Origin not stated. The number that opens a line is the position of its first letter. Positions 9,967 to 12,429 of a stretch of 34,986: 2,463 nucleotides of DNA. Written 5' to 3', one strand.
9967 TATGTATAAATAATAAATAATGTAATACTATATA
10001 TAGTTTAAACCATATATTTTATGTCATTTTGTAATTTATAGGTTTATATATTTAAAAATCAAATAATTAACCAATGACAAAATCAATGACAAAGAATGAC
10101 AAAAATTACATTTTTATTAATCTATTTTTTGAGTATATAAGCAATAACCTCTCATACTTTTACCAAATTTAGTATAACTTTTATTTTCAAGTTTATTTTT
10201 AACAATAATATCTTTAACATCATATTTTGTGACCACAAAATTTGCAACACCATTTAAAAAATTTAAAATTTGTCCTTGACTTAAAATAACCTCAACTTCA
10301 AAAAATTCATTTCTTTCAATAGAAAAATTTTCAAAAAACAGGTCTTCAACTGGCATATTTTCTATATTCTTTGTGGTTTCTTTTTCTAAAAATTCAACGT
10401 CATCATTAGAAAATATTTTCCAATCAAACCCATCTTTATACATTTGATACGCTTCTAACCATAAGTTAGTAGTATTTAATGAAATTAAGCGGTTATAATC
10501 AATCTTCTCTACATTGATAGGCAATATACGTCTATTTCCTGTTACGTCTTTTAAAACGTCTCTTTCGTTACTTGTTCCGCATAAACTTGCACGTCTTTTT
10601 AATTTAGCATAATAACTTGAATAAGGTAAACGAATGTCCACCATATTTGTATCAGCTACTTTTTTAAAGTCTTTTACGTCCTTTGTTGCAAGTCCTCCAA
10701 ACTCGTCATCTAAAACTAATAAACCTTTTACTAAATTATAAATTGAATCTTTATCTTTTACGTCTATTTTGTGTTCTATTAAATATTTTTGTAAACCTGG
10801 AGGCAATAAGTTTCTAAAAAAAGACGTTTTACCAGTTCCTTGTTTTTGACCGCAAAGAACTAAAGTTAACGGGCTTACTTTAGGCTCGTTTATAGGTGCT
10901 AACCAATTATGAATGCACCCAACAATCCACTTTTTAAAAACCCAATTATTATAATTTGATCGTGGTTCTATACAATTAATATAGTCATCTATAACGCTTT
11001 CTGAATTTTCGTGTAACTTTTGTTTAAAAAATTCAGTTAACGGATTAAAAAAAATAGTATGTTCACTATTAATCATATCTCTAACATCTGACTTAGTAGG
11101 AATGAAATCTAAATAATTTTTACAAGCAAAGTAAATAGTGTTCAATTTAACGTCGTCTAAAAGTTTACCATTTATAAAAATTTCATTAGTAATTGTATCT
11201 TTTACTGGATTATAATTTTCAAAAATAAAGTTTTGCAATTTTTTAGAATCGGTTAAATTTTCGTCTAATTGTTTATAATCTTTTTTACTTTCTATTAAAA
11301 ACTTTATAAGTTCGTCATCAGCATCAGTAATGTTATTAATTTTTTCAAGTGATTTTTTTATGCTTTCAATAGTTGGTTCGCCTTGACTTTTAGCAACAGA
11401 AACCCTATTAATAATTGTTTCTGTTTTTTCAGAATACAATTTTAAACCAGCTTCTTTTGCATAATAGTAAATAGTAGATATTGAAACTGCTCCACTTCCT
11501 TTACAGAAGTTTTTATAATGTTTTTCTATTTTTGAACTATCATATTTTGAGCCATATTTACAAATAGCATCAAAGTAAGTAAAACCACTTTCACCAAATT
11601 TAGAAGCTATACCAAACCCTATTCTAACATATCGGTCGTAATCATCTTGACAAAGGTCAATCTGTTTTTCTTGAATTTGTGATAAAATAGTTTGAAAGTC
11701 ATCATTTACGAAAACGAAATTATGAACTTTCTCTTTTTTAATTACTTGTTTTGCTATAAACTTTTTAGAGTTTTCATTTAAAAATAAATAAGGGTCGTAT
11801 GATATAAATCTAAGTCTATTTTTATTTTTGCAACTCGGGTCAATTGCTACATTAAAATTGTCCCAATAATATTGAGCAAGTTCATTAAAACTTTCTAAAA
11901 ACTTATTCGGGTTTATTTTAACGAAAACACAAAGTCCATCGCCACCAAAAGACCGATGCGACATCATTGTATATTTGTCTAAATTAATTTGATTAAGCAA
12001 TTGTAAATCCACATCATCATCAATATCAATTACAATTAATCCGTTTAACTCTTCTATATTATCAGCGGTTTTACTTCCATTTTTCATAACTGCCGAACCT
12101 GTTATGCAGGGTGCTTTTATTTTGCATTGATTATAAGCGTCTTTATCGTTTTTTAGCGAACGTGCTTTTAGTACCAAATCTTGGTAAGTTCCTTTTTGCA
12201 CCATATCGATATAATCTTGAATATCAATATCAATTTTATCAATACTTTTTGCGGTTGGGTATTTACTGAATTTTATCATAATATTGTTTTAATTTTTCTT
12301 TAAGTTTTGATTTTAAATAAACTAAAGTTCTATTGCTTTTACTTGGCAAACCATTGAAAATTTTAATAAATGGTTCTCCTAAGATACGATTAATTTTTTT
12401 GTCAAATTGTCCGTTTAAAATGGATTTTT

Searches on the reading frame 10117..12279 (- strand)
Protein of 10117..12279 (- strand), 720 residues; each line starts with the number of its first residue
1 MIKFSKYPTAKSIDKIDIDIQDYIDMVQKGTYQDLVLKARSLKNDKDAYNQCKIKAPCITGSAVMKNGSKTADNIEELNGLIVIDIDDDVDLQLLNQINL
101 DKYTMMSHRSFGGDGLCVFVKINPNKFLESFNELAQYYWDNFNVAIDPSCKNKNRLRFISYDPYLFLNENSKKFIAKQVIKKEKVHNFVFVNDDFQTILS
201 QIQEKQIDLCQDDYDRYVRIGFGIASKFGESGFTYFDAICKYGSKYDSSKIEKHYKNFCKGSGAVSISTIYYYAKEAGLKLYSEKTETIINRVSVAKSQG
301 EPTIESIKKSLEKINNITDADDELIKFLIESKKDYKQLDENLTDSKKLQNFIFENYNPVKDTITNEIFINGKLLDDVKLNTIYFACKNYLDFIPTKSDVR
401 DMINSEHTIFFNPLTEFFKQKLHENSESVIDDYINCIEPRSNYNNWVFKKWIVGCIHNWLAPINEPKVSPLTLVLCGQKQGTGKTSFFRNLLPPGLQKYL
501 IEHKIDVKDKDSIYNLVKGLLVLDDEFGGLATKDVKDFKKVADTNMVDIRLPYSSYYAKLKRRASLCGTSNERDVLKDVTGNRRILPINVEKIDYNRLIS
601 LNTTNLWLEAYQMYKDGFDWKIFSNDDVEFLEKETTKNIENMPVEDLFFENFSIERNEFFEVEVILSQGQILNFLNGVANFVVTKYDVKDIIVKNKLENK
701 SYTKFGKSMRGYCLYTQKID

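Call 10: search_protein_families(library=pfam, proteins=[window:10117-12279:-], max_evalue=0.01)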
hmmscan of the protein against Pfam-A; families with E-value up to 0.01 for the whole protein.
window:10117-12279:- (720 aa): 4 families
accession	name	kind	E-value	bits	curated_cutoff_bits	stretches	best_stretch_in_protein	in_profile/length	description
PF05272.17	VapE-like_dom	-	2.1e-33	116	25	1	424-633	10-210/217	Virulence-associated protein E-like domain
PF08800.15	BT4734-like_N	-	1.7e-13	51.3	22.4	1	53-165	3-132/134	BT4734-like, N-terminal domain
PF08707.16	PriCT_2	-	9.9e-12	45.5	22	1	210-274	12-77/77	Primase C terminal 2 (PriCT-2)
PF19263.5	DUF5906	-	7.5e-06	27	27.6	1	475-584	1-114/114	Family of unknown function (DUF5906)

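Call 11: search_protein_families(library=phrogs, proteins=[window:10117-12279:-], max_evalue=0.001)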
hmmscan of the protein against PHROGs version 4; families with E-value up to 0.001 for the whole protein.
window:10117-12279:- (720 aa): 8 families
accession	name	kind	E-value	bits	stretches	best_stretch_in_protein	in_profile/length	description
phrog_15962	-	DNA, RNA and nucleotide metabolism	1.4e-74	252.7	1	32-663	61-745/835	DNA primase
phrog_1313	-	DNA, RNA and nucleotide metabolism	3.5e-34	119.7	1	283-635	101-462/568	DNA helicase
phrog_256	-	DNA, RNA and nucleotide metabolism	4e-20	73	1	313-639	423-688/798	DNA helicase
phrog_14787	-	unknown function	4.8e-18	66.7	1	36-279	35-297/299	-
phrog_2249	-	DNA, RNA and nucleotide metabolism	6.1e-17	62.5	1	409-648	472-707/802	DNA primase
phrog_16593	-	DNA, RNA and nucleotide metabolism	8.3e-17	61.8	1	472-610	560-697/823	DNA primase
phrog_36873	-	DNA, RNA and nucleotide metabolism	6.2e-10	38.4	1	240-628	343-701/1082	DNA helicase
phrog_29234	-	unknown function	5e-05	22.5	1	212-280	255-322/887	-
